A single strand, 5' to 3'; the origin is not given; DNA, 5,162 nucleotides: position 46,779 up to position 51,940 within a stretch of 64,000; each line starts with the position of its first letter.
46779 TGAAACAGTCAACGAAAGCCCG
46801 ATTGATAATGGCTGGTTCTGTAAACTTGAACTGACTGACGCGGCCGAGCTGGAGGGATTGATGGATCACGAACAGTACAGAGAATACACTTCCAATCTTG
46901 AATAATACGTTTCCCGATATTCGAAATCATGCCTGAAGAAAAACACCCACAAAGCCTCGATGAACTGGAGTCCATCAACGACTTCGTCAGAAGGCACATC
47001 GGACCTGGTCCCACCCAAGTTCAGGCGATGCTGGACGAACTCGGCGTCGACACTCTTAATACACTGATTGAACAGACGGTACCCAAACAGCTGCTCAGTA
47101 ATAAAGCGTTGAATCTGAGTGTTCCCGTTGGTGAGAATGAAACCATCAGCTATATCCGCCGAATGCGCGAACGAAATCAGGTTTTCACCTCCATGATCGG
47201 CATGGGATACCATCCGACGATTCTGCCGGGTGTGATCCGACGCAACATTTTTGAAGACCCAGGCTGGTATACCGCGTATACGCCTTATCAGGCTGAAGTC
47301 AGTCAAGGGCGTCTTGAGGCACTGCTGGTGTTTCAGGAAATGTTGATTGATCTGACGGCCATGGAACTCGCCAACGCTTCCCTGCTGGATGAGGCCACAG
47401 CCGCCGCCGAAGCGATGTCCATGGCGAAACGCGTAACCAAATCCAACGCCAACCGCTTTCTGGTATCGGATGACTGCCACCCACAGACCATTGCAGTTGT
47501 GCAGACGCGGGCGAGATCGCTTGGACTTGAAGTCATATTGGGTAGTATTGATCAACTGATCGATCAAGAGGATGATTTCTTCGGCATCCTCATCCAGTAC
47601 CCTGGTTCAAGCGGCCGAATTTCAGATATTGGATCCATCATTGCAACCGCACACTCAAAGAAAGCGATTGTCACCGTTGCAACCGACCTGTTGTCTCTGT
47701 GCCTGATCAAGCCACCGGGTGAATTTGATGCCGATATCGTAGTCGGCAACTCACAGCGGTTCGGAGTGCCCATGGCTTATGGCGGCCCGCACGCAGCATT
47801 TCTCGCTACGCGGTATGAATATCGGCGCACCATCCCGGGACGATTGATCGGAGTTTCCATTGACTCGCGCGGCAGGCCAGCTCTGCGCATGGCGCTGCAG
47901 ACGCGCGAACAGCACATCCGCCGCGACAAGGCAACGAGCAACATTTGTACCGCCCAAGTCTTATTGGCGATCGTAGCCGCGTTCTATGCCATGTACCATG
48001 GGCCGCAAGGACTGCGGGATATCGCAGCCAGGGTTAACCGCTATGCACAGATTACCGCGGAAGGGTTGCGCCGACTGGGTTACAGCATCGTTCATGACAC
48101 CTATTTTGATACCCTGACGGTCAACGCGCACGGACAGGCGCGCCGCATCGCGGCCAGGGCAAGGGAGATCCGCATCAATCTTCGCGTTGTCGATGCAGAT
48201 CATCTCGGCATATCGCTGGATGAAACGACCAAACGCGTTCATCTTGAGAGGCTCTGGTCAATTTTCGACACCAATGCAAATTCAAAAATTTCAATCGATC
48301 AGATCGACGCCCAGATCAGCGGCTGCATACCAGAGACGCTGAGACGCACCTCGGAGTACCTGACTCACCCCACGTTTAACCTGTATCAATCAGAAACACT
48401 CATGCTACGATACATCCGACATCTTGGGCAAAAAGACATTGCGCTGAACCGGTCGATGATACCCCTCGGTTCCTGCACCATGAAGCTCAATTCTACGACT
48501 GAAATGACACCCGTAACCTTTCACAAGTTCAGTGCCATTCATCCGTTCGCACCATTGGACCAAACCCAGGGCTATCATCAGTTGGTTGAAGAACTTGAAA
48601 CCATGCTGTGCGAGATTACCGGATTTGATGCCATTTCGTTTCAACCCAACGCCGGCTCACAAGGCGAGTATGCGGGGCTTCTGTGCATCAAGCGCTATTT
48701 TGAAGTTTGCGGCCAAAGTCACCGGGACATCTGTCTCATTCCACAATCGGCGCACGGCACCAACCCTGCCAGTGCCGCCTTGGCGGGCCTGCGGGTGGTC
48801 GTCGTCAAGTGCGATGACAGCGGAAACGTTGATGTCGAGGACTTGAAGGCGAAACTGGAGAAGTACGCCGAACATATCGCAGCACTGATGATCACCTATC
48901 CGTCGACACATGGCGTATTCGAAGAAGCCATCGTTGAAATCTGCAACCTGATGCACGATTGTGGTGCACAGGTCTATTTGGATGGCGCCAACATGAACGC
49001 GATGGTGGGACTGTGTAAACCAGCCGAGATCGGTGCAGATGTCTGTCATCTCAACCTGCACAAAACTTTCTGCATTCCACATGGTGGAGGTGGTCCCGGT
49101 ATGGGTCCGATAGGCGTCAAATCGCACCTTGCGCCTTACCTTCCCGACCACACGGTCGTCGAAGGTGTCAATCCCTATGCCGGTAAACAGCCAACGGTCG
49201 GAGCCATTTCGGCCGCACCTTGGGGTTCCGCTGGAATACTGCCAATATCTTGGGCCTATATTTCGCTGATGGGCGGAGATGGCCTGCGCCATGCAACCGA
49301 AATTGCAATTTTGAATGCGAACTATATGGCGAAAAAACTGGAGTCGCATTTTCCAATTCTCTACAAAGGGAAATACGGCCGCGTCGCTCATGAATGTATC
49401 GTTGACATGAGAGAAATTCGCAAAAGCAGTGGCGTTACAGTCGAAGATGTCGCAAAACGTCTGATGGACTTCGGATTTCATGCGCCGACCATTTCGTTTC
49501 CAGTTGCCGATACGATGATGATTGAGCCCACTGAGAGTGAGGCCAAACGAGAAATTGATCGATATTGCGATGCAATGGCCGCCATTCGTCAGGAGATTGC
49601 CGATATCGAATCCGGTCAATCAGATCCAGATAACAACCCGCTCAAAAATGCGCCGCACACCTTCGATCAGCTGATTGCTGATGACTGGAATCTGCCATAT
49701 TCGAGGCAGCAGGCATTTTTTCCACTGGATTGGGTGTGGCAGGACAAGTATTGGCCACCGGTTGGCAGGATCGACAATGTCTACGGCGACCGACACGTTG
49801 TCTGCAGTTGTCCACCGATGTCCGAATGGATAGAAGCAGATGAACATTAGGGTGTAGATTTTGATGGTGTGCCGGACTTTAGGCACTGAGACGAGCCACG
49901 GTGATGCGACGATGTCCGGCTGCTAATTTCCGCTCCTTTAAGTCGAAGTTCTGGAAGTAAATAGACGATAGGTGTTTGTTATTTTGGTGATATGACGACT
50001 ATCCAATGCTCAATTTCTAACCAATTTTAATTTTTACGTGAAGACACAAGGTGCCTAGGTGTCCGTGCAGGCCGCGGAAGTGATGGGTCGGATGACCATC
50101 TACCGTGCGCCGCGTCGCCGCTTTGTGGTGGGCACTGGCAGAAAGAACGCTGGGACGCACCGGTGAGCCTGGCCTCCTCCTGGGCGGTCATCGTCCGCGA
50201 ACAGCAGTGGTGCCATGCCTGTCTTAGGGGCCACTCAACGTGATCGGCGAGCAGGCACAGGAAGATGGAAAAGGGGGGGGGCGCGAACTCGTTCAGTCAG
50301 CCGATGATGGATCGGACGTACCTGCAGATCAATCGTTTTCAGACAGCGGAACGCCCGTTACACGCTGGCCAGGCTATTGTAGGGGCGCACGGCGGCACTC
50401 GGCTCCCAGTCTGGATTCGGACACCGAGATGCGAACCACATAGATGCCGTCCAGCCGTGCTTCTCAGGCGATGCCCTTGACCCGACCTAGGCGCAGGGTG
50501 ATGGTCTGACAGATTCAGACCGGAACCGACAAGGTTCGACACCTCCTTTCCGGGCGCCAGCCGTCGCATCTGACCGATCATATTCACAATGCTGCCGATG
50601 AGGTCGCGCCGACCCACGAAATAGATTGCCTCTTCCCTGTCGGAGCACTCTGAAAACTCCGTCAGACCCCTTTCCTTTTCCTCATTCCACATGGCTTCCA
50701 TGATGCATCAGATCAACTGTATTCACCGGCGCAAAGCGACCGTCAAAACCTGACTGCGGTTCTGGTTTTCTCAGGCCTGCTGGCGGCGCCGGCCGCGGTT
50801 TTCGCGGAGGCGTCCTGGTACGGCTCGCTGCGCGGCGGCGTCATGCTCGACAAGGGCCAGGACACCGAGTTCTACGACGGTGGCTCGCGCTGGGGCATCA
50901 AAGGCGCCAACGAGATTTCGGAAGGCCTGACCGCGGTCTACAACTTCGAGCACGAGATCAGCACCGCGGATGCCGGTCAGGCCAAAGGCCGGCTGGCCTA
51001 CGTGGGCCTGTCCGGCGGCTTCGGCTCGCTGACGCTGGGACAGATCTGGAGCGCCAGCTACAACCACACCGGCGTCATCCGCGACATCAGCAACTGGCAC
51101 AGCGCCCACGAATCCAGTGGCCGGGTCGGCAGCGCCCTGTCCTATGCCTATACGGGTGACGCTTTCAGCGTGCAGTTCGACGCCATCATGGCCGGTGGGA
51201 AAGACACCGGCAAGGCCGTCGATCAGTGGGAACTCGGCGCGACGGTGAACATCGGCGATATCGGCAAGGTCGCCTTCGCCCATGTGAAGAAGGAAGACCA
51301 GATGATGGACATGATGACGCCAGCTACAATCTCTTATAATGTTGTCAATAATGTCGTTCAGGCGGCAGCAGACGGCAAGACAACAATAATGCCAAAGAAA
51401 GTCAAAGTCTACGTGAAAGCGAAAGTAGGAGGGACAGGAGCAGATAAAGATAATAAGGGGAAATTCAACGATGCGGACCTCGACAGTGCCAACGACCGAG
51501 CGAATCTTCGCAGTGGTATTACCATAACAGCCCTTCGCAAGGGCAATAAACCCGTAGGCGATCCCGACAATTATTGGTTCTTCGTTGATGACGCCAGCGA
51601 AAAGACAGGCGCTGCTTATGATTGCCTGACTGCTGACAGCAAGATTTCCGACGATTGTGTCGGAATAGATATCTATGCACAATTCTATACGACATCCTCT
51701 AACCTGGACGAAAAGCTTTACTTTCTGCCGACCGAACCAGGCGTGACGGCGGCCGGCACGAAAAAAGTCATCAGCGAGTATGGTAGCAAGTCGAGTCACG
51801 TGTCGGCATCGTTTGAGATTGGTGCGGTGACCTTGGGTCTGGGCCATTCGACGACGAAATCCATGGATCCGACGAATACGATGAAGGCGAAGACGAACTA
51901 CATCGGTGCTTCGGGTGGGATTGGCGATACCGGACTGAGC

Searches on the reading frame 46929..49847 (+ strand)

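Call 28: search_protein_families(library=pfam, max_evalue=0.01, proteins=[window:46929-49847:+])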
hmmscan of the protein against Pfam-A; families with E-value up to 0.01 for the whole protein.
window:46929-49847:+ (973 aa): 5 families
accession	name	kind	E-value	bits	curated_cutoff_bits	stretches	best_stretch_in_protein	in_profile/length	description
PF02347.22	GDC-P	-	7.5e-190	631.8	26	2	21-446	1-429/429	Glycine cleavage system P-protein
PF21478.3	GcvP2_C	-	1.3e-59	199.8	27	1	789-910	1-122/122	Glycine dehydrogenase, C-terminal domain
PF01212.27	Beta_elim_lyase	-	8.4e-10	38.9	27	1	544-720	25-207/288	Beta-eliminating lyase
PF00266.25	Aminotran_5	-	7.4e-06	25.6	21.5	1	617-719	107-207/371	Aminotransferase class-V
PF00155.27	Aminotran_1_2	-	0.0055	16.4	19.7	0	594-658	85-155/361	Aminotransferase class I and II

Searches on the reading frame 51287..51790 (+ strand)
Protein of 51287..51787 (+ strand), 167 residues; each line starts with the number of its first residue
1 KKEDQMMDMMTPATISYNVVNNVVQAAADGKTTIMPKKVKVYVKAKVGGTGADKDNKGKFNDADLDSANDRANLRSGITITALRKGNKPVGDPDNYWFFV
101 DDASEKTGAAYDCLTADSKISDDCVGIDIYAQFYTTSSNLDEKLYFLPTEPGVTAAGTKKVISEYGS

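Call 9: search_protein_families(library=pfam, max_evalue=0.1, proteins=[window:51299-51790:+])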
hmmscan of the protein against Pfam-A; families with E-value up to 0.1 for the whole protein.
window:51299-51790:+ (164 aa): 0 families

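Call 72: find_homologous_proteins(query=window:51287-51787:+, max_evalue=0.001)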
Query window:51287-51787:+: 30 candidates shared short words with the query, none scored E <= 0.001.
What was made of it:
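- Tried and rejected: I treat that search as uninformative (call 72).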
